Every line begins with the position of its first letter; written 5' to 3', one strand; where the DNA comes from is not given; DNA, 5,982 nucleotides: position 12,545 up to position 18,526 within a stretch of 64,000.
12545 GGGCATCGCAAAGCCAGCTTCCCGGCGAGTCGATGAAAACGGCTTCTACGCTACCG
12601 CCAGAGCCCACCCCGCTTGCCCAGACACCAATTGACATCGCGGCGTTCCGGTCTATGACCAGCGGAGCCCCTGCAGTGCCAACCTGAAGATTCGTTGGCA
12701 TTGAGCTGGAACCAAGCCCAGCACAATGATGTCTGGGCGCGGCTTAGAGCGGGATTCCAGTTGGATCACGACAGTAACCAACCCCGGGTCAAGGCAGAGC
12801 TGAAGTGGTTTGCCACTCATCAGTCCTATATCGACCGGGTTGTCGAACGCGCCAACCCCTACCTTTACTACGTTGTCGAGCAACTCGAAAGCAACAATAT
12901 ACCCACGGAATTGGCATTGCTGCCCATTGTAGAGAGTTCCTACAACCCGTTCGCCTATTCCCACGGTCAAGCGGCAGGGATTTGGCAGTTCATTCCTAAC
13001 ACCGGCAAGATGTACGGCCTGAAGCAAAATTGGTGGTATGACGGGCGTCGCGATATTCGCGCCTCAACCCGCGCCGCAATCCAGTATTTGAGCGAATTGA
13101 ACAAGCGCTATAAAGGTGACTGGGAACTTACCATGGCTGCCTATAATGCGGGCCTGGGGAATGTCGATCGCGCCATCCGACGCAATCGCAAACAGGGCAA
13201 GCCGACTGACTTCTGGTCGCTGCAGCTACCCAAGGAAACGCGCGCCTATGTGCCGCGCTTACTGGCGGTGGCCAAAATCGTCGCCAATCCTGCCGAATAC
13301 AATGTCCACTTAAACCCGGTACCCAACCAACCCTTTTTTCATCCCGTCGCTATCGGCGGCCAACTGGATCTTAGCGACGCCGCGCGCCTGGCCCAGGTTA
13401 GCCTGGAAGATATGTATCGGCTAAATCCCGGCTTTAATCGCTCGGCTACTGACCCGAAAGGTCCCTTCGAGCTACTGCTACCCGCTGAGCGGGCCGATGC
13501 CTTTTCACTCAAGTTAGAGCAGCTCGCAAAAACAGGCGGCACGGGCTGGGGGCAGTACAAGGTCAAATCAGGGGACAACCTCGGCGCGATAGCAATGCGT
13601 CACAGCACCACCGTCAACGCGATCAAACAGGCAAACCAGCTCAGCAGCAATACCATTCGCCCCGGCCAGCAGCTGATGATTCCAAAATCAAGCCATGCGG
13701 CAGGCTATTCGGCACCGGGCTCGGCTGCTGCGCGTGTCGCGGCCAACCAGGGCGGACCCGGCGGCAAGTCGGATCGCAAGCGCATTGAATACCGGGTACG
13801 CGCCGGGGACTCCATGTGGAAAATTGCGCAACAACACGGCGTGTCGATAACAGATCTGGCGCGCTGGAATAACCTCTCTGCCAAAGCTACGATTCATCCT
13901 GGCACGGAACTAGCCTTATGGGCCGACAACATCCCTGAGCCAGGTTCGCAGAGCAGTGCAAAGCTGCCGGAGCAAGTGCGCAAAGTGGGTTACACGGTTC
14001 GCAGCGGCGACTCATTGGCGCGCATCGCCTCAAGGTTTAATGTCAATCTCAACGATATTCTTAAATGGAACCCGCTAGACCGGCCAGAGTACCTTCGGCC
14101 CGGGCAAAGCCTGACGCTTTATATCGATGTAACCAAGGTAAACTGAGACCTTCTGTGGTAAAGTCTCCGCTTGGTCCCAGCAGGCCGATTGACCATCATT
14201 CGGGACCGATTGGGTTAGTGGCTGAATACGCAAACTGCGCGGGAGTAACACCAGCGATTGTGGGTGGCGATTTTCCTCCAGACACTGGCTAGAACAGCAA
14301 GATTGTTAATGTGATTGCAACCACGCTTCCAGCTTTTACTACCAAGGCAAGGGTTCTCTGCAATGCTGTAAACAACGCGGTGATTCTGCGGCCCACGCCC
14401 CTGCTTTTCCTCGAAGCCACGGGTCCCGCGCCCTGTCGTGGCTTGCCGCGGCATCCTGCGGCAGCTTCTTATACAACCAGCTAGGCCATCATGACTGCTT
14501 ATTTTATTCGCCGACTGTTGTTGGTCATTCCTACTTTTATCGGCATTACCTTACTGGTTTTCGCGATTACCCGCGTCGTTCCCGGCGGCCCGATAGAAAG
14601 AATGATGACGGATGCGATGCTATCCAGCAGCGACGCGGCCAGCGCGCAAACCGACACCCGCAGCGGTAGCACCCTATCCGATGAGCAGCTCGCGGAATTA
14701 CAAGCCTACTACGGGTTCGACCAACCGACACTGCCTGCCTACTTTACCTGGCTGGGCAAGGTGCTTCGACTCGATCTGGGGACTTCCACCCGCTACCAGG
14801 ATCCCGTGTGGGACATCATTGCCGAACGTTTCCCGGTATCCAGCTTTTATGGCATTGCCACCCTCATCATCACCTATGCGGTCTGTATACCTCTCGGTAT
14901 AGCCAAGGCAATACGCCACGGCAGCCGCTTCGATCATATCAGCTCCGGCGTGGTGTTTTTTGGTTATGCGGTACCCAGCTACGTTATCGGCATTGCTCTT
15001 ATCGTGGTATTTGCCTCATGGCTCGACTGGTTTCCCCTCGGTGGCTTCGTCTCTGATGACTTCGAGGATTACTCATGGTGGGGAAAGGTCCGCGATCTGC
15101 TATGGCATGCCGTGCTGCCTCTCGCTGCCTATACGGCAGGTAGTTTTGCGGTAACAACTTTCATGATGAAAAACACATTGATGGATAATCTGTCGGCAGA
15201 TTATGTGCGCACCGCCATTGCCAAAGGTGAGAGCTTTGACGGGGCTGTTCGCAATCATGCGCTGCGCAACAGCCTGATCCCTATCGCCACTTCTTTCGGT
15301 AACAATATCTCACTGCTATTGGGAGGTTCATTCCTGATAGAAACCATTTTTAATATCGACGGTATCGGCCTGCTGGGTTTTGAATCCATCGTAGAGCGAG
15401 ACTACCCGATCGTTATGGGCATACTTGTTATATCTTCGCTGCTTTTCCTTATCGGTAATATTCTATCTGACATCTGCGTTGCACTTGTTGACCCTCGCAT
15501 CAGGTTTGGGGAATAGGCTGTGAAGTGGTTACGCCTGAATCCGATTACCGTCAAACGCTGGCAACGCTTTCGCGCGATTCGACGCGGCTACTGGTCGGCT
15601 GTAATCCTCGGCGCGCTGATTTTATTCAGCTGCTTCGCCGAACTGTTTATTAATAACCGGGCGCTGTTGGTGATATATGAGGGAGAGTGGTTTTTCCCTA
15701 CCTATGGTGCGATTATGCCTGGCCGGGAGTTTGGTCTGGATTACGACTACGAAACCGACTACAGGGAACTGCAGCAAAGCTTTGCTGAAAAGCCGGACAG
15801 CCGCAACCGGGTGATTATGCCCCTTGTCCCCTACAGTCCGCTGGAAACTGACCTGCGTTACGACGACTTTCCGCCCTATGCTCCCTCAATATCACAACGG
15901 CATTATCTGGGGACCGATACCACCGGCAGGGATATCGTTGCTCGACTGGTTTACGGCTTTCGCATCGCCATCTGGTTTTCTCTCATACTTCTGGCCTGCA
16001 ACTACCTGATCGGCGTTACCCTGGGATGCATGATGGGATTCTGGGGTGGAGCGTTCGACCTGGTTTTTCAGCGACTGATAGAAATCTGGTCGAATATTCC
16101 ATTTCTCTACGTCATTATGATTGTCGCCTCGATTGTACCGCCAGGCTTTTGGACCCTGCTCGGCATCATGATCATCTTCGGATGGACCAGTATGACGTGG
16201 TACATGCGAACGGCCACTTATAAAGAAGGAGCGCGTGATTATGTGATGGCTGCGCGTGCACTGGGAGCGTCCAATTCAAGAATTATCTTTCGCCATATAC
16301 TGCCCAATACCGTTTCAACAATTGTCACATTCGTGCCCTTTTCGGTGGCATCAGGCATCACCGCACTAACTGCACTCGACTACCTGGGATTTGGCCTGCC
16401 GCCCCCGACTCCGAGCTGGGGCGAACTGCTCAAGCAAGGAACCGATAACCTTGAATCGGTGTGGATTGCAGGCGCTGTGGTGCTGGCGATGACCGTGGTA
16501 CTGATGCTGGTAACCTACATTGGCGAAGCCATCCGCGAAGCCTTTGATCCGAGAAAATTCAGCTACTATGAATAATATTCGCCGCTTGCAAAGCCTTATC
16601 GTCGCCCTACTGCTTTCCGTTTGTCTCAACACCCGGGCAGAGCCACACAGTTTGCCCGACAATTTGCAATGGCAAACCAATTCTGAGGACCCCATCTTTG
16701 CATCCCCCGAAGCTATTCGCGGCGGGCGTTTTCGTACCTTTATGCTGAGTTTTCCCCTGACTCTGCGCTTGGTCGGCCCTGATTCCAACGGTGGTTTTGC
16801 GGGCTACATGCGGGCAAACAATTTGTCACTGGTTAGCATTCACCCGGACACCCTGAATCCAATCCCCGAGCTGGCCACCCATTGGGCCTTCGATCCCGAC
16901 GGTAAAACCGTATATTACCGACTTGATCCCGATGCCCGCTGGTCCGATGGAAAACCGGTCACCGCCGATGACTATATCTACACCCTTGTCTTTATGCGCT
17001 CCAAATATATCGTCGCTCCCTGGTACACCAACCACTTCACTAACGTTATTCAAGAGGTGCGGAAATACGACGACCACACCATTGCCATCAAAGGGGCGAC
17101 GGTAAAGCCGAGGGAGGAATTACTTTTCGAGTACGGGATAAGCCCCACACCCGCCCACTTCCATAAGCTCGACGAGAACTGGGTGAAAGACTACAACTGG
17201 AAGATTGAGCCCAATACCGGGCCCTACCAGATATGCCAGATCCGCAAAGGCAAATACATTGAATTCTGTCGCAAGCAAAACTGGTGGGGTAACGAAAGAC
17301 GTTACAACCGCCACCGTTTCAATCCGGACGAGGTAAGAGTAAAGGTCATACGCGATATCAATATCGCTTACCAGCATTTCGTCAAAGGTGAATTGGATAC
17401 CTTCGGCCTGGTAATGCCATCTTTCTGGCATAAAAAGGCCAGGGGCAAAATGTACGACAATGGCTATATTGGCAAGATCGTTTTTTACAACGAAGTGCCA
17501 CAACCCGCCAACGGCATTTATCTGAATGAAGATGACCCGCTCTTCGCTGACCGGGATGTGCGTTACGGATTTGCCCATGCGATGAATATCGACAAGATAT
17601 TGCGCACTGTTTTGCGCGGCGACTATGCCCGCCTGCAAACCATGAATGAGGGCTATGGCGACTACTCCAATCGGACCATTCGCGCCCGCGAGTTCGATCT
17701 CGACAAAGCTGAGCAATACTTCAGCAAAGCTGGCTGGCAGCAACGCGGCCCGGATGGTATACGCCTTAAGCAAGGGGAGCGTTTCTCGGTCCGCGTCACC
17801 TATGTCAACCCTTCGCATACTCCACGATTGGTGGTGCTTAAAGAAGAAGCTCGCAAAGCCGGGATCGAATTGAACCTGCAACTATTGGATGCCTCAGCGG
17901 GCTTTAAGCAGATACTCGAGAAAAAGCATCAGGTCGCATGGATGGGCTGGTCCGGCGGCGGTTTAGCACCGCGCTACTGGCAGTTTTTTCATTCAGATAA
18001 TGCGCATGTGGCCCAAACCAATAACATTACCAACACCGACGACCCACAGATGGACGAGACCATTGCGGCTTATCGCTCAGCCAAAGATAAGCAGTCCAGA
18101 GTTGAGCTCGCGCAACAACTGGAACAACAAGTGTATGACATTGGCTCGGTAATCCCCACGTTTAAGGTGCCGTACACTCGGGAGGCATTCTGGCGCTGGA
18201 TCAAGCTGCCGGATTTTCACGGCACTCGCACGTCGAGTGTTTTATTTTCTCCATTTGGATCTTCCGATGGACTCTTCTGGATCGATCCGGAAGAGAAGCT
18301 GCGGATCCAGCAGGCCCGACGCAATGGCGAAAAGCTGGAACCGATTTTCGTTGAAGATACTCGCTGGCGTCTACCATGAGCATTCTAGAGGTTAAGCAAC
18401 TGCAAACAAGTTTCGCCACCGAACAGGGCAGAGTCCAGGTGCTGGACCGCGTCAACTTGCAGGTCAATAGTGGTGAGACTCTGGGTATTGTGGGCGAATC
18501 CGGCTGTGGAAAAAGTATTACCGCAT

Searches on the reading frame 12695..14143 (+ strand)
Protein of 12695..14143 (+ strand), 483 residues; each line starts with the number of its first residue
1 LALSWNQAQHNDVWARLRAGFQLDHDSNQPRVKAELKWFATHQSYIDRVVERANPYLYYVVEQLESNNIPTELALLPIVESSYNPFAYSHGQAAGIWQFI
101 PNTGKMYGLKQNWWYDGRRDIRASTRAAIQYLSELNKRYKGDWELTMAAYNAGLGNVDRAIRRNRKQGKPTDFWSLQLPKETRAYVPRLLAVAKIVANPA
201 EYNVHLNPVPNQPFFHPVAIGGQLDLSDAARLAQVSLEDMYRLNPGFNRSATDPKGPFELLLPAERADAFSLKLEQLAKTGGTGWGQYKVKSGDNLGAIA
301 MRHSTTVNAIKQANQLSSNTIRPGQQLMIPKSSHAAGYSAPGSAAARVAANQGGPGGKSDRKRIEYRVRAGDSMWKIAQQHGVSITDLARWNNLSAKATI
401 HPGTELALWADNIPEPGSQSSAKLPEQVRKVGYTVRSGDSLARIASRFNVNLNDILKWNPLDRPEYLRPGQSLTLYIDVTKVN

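Call 50: search_protein_families(library=pfam, proteins=[window:12695-14143:+], max_evalue=0.00001)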
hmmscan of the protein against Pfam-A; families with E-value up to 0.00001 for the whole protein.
window:12695-14143:+ (483 aa): 5 families
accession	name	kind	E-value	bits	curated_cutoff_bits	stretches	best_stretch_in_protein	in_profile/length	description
PF01476.26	LysM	-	4.6e-46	155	20.9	3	288-330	1-43/43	LysM domain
PF01464.25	SLT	-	7.8e-27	93.6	21.3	1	66-169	10-113/117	Transglycosylase SLT domain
PF23473.1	LysM3_LYK4_5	-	5.1e-16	58.9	29.3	0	288-330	5-47/48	LYK4/5 LysM3 domain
PF23446.1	LysM1_NFP_LYK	-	1.4e-07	32.7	36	0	295-330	17-54/60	NFP/LYK LysM1 domain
PF23577.1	LysM_RLK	-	5.6e-06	26.7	27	0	366-393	3-29/44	LysM domain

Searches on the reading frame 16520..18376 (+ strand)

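Call 50: search_protein_families(library=pfam, proteins=[window:16520-18376:+], max_evalue=0.00001)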
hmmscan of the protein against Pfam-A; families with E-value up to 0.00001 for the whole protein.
window:16520-18376:+ (619 aa): 1 family
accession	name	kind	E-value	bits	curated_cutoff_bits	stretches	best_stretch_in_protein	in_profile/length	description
PF00496.27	SBP_bac_5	-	8.2e-55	186.8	32.4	1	114-492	2-363/368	Bacterial extracellular solute-binding proteins, family 5 Middle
